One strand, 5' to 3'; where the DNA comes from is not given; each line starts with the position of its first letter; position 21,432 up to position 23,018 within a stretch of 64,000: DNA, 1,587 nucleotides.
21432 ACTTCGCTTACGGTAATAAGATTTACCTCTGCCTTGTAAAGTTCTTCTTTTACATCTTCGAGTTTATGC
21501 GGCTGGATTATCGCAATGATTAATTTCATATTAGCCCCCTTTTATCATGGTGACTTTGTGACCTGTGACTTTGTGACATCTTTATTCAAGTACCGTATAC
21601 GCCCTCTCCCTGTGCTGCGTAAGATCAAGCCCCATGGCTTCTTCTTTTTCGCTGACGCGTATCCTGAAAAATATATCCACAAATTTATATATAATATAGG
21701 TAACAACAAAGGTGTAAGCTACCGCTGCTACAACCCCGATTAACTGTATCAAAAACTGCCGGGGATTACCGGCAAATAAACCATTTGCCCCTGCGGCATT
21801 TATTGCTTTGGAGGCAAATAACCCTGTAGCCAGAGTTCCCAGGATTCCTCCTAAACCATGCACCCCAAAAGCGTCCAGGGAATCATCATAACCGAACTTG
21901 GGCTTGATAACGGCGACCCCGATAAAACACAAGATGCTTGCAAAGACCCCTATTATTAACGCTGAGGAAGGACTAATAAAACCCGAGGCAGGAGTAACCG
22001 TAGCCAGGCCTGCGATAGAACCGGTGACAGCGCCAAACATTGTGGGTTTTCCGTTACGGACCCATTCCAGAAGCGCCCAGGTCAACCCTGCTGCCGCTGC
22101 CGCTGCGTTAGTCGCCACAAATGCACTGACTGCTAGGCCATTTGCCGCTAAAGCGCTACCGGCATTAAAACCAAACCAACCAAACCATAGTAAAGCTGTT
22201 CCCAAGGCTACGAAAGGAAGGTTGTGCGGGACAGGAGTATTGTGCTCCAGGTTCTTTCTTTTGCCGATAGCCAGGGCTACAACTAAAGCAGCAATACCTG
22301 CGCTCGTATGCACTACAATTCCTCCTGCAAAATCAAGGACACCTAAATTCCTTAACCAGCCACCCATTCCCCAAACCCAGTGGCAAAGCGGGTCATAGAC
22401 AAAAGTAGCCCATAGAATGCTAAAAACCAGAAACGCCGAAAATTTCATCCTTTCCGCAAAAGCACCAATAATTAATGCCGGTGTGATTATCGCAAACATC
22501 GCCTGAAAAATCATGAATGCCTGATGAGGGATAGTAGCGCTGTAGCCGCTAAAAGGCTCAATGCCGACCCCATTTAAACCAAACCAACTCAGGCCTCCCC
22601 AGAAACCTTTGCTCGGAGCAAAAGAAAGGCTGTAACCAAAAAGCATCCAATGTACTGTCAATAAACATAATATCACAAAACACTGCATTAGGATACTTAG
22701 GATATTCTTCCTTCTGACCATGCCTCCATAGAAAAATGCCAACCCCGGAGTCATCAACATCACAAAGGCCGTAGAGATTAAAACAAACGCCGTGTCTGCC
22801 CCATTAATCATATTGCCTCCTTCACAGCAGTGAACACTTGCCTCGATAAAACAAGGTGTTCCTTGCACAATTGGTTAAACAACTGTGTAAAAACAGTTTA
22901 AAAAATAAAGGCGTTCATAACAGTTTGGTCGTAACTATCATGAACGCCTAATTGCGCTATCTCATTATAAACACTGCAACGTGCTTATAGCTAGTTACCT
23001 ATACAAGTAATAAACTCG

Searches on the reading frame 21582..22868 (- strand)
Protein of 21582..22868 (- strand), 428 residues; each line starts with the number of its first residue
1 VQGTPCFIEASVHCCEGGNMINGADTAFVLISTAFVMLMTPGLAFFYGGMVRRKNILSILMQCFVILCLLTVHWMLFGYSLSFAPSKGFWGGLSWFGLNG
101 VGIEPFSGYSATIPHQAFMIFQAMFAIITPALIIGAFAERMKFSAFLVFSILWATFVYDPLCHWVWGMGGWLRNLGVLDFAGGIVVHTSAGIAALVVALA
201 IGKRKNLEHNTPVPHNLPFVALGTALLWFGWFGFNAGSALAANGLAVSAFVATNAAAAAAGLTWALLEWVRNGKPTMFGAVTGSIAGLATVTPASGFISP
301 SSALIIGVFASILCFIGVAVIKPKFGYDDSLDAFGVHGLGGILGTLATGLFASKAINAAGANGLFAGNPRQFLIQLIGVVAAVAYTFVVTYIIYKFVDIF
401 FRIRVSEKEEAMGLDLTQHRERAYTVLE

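Call 10: search_protein_families(library=pfam, proteins=[window:21582-22868:-], max_evalue=0.01)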
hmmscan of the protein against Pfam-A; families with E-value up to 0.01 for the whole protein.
window:21582-22868:- (428 aa): 1 family
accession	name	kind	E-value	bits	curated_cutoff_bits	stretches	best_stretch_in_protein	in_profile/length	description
PF00909.26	Ammonium_transp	-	2e-130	435.6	23.2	1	27-424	1-399/399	Ammonium Transporter Family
